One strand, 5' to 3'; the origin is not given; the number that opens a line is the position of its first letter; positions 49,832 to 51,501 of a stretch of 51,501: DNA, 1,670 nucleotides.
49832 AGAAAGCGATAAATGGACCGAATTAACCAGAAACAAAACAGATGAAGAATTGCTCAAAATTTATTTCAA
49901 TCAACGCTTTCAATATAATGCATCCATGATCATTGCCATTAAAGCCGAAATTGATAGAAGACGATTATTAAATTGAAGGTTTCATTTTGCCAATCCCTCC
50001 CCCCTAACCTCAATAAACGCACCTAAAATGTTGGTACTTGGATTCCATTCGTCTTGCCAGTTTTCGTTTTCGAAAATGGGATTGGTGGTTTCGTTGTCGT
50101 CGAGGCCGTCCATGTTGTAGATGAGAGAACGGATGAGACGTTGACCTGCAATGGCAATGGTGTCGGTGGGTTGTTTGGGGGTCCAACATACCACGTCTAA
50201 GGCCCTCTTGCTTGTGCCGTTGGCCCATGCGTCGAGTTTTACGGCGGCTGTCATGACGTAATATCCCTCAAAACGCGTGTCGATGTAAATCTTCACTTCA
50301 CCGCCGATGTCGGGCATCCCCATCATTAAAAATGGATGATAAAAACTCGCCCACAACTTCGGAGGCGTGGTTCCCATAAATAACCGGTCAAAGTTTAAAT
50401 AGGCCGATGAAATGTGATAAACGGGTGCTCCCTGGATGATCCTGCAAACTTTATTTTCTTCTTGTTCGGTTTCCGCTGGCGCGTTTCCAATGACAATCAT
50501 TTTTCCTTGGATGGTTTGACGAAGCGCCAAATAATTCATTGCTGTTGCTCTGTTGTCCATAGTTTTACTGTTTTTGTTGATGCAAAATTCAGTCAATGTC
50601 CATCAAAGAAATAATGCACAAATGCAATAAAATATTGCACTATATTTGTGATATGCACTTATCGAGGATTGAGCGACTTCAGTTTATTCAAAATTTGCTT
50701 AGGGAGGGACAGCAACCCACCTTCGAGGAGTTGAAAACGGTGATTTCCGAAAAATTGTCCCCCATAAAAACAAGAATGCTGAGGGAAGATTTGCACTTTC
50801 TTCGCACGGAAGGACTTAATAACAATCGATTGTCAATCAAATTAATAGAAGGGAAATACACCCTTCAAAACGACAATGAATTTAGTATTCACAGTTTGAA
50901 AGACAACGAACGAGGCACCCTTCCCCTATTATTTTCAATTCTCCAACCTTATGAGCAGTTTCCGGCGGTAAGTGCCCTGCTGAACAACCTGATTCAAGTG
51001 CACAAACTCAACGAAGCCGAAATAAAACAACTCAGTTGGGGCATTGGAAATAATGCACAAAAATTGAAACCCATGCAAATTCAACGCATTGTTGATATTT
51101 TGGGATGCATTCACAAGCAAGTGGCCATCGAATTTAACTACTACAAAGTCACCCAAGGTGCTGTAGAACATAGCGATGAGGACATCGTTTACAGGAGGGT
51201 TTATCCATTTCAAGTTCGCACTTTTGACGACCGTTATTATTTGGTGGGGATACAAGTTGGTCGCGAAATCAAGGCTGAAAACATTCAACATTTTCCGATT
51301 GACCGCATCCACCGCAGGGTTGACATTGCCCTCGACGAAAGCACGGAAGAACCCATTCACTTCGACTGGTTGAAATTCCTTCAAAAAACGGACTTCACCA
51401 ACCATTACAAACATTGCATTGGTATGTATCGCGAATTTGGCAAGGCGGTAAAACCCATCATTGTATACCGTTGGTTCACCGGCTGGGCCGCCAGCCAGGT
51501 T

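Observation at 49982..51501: G+C-richer block: unknown 192-aa gene divergent from a WYL-domain regulator that runs off the window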

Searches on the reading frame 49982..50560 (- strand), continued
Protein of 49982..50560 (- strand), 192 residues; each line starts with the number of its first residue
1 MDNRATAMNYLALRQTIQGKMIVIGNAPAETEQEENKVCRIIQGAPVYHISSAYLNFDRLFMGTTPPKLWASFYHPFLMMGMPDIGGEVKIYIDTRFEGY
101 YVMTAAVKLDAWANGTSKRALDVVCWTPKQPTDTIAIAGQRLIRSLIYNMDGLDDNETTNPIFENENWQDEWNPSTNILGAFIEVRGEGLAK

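Call 82: search_protein_families(library=pfam, alignment_id=A5, max_evalue=1)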
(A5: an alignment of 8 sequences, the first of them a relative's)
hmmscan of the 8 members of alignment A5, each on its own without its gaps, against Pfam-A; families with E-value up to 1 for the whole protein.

A. member 1, L016:1353-2333:- (327 aa): 1 family
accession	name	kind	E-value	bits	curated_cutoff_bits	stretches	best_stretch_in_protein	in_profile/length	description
PF13280.12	WYL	-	8.4e-05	22.9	21.8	1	149-221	6-67/70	WYL domain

B. families by the number of members that match (of 8 scanned): 4 families
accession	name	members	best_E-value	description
PF13280.12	WYL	8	2.3e-07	WYL domain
PF06940.17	DUF1287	2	0.027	Domain of unknown function (DUF1287)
PF11391.13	DUF2798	1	0.019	Protein of unknown function (DUF2798)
PF19092.6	DUF5780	1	0.1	Family of unknown function (DUF5780)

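Call 87: find_related_loci(query=A7, collection=viral_contigs, flank=6000)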
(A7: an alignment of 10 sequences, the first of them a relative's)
Query A7 (185 aa) in viral_contigs; peptide patterns used: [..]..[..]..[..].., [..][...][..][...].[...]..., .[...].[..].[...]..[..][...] (x = any residue, [..] = any of these).
93 stretches matched a pattern, but none encodes a relative of the query by tblastn (E <= 1e-3).

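Call 88: find_related_loci(query=A7, collection=genome_contigs, flank=6000)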
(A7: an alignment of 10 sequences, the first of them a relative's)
Query A7 (185 aa) in genome_contigs; peptide patterns used: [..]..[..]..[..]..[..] (x = any residue, [..] = any of these).
96 stretches matched a pattern; 8 encode a relative of the query (tblastn E <= 1e-3); 8 distinct loci.
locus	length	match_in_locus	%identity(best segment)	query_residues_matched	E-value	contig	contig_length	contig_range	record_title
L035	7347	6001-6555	46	1-184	8e-56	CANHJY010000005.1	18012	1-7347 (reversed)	MAG: Flavobacteriales bacterium isolate RE-23may17-957 genome assembly, contig: RE-23may17-C10397, whole genome shotgun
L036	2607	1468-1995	48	1-176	3e-54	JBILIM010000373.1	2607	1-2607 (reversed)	MAG: Crocinitomicaceae bacterium isolate ME2017-06-07_3300042514_group7_bin149 Rohwer_bin696_scaffold_60614_c1, whole ge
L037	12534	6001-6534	48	1-177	2e-54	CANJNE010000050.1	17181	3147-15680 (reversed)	MAG: Flavobacteriales bacterium isolate RH-23may17-323 genome assembly, contig: RH-23may17-C24848, whole genome shotgun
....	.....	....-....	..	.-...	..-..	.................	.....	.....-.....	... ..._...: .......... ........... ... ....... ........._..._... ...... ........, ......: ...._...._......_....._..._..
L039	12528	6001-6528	48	1-174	2e-49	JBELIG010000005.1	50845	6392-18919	MAG: Sphingobacteriales bacterium isolate REMEI106_ass_metaspades_bin.50 NODE_759_length_50845_cov_11.777673, whole geno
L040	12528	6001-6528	48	1-174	6e-49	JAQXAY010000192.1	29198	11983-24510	MAG: Saprospiraceae bacterium isolate cluster4_bin.118 k119_855201, whole genome shotgun sequence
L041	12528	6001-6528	41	1-176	9e-47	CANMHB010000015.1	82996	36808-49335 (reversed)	MAG: Flavobacteriales bacterium isolate ZE-Oct18-81 genome assembly, contig: ZE-Oct18-C102, whole genome shotgun sequenc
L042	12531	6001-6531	42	1-177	5e-45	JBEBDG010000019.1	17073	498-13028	MAG: Bacteroidota bacterium isolate blueriver_2019_sw_WHONDRS-S19S_0024_A_bin.53 scaffold_0000782, whole genome shotgun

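Call 92: search_protein_families(library=pfam, alignment_id=A8, max_evalue=0.0001)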
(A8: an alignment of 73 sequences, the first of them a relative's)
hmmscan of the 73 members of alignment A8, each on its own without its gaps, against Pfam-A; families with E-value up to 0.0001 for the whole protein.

A. member 1, L041:5456-5983:+ (176 aa): 0 families

B. families by the number of members that match (of 73 scanned): 74 families (the first 25 are shown)
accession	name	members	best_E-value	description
PF08279.18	HTH_11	3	4.4e-07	HTH domain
PF03382.20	DUF285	2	3.7e-219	Mycoplasma protein of unknown function, DUF285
PF00677.23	Lum_binding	2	2e-47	Lumazine binding domain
PF08327.17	AHSA1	2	2.7e-18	Activator of Hsp90 ATPase homolog 1-like protein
PF18962.6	Por_Secre_tail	2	8.7e-13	Secretion system C-terminal sorting domain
PF04542.20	Sigma70_r2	2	3.8e-07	Sigma-70 region 2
PF00154.27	RecA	1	2.5e-141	recA bacterial DNA recombination protein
PF13310.11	Virulence_RhuM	1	1.3e-115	Virulence protein RhuM family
PF02384.22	N6_Mtase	1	4.8e-107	N-6 DNA Methylase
PF00171.27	Aldedh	1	8.9e-99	Aldehyde dehydrogenase family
PF00724.26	Oxidored_FMN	1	1.6e-78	NADH:flavin oxidoreductase / NADH oxidase family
PF01071.24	GARS_A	1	2.9e-69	Phosphoribosylglycinamide synthetase, ATP-grasp (A) domain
PF01433.26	Peptidase_M1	1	4.5e-44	Peptidase family M1 domain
PF07804.18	HipA_C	1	5.4e-43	HipA-like C-terminal domain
PF06210.16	DUF1003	1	1.7e-42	Protein of unknown function (DUF1003)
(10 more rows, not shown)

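Call 111: list_cluster_members(proteins=[P0001, P0007, P0011, L016:1353-2333:-, L002:8927-9907:-])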
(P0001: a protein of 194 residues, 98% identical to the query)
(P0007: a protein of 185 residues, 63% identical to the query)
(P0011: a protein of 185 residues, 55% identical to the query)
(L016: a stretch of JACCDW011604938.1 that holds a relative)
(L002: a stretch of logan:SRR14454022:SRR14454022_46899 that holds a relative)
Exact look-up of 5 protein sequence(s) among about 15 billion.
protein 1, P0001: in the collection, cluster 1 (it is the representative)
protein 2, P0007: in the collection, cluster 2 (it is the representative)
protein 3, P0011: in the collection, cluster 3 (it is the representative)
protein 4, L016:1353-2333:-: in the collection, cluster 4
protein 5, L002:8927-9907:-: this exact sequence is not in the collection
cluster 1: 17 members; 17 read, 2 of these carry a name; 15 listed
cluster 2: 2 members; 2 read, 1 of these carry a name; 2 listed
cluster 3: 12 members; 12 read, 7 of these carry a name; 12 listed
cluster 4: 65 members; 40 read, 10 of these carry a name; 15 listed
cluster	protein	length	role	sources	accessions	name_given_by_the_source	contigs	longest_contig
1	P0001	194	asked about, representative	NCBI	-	-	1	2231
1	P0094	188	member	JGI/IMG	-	hypothetical protein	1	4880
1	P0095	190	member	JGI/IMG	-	hypothetical protein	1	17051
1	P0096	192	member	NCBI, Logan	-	-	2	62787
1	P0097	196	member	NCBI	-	-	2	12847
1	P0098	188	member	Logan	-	-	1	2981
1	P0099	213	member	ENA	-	-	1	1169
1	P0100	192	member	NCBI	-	-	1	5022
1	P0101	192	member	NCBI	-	-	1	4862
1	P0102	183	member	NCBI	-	-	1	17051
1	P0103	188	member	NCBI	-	-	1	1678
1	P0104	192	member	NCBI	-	-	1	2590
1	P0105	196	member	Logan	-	-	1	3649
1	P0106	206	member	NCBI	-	-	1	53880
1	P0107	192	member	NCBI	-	-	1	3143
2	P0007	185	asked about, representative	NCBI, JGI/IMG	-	hypothetical protein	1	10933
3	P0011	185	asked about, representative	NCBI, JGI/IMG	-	hypothetical protein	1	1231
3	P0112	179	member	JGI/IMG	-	hypothetical protein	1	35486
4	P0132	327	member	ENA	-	-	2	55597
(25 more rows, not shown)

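Call 112: find_encoding_contigs(protein=P0095, flank=10000)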
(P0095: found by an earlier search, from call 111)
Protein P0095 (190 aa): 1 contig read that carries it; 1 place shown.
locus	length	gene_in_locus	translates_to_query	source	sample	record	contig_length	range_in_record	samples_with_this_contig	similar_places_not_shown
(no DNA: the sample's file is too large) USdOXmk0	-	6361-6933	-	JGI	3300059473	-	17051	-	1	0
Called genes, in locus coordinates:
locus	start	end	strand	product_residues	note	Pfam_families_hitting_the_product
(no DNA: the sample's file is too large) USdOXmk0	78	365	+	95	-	PF10543:ORF6N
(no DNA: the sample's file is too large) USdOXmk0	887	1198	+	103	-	-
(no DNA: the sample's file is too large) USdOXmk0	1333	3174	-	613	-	PF03235:GmrSD_N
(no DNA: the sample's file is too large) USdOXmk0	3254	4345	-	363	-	-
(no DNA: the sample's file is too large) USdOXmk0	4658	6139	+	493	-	PF02661:Fic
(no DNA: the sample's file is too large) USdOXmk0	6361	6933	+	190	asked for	-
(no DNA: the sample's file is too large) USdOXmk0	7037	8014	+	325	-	-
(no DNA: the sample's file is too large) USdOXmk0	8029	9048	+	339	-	-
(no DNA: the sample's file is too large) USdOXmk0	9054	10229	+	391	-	-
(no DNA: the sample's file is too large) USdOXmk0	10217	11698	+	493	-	-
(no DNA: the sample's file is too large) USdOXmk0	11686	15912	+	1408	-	PF02494:HYR (faint), PF17963:Big_9 (faint), PF16184:Cadherin_3 (faint), PF16403:Bact_surface_Ig-like (faint), PF18962:Por_Secre_tail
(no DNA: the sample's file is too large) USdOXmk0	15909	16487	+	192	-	PF13650:Asp_protease_2, PF13975:gag-asp_proteas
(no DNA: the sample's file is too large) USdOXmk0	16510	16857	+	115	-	-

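Call 113: find_encoding_contigs(protein=P0112, flank=10000)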
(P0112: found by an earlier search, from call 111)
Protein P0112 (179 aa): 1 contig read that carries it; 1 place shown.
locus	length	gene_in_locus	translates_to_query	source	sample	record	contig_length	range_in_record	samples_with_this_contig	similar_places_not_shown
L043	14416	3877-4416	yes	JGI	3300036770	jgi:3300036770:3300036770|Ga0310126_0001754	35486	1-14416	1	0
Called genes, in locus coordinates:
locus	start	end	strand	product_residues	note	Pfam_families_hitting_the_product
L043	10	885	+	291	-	PF13102:Phage_int_SAM_5, PF00589:Phage_integrase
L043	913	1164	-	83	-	PF12728:HTH_17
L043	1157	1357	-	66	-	-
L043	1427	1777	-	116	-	-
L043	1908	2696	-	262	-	-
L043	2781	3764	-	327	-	-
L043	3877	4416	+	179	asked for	-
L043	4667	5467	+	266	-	PF25164:CoiA_N (weak)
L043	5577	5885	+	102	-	PF13560:HTH_31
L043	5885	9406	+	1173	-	PF00176:SNF2-rel_dom, PF00270:DEAD, PF04851:ResIII, PF00271:Helicase_C, PF13020:NOV_C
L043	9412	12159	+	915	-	PF06634:DUF1156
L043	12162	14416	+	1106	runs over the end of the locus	PF18731:HEPN_Swt1, PF04465:DUF499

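Call 114: find_encoding_contigs(protein=P0132, flank=10000)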
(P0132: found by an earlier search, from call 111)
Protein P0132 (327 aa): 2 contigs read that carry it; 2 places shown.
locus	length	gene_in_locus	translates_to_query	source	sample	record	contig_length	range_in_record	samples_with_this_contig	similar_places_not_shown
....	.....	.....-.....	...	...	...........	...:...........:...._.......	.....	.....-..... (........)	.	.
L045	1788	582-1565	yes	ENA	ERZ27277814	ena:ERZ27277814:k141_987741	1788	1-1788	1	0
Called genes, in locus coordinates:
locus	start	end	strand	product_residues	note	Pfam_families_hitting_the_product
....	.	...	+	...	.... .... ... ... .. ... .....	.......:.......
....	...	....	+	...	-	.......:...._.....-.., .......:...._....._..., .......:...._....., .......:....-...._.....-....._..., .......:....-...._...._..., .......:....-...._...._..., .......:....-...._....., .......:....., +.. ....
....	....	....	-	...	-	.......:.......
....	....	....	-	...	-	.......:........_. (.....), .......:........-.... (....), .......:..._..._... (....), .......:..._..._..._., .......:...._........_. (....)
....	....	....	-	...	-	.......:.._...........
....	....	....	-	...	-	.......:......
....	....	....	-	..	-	-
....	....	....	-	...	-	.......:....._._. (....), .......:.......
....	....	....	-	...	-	-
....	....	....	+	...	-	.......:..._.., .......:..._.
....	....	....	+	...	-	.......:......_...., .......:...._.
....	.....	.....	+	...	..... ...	-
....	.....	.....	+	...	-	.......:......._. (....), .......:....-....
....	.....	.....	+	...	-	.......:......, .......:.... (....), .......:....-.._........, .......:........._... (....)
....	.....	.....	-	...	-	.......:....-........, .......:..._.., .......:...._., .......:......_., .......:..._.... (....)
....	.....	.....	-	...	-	-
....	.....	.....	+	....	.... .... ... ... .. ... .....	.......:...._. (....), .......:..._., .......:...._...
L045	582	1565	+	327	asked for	-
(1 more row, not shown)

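Call 117: search_dna_similar(query=window:49985-50560:-, collection=phages, mode=protein, max_evalue=0.01)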
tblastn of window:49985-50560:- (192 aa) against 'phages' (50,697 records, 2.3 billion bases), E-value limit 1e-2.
No match.

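Call 118: search_dna_similar(query=window:49985-50560:-, collection=plasmids, mode=protein, max_evalue=0.01)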
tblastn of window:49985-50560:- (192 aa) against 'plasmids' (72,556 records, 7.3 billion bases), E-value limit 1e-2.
No match.

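Call 119: search_dna_similar(query=L016:1353-2333:-, collection=plasmids, mode=protein, max_evalue=0.00001, max_rows=10)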
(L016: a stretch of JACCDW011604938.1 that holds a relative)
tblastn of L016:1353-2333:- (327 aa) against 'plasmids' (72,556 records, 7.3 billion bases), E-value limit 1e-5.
No match.

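Call 120: search_dna_similar(query=L016:1353-2333:-, collection=phages, mode=protein, max_evalue=0.00001, max_rows=10)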
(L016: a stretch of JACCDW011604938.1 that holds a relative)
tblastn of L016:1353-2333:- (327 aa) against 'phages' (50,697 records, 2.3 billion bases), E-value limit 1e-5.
No match.

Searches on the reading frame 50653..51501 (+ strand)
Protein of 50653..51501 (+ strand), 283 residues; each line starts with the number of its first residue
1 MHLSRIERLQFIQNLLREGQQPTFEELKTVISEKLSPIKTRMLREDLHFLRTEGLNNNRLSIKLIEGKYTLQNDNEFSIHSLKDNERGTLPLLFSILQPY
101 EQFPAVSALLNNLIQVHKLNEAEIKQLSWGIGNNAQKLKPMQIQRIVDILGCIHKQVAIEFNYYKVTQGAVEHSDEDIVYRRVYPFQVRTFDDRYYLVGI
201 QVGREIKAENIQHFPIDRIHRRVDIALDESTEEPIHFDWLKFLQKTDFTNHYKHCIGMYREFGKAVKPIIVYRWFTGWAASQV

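Call 9: search_protein_families(library=pfam, proteins=[window:50653-51501:+], max_evalue=0.1)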
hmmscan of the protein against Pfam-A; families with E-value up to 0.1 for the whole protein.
window:50653-51501:+ (283 aa): 1 family
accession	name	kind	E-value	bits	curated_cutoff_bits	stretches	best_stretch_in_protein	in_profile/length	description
PF13280.12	WYL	-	7.5e-05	23.1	21.8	1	149-221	6-67/70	WYL domain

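Call 10: search_protein_families(library=padloc, proteins=[window:50653-51501:+], max_evalue=0.1)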
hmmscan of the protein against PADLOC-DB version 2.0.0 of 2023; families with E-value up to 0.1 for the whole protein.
window:50653-51501:+ (283 aa): 1 family
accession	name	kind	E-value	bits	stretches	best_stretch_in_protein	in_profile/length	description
PDLC01652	WYL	-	4.1e-11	41.5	1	146-246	20-93/162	"CAS-I,CAS-II,CAS-III,CAS-IV,CAS-V,CAS-VI; associated_signaling"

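Call 11: search_protein_families(library=ncbifam, proteins=[window:50653-51501:+], max_evalue=0.1)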
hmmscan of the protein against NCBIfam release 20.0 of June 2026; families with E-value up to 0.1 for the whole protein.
window:50653-51501:+ (283 aa): 0 families

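Call 54: search_protein_families(library=phrogs, proteins=[window:50653-51501:+], max_evalue=0.01)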
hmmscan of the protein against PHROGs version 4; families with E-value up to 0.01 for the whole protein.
window:50653-51501:+ (283 aa): 0 families
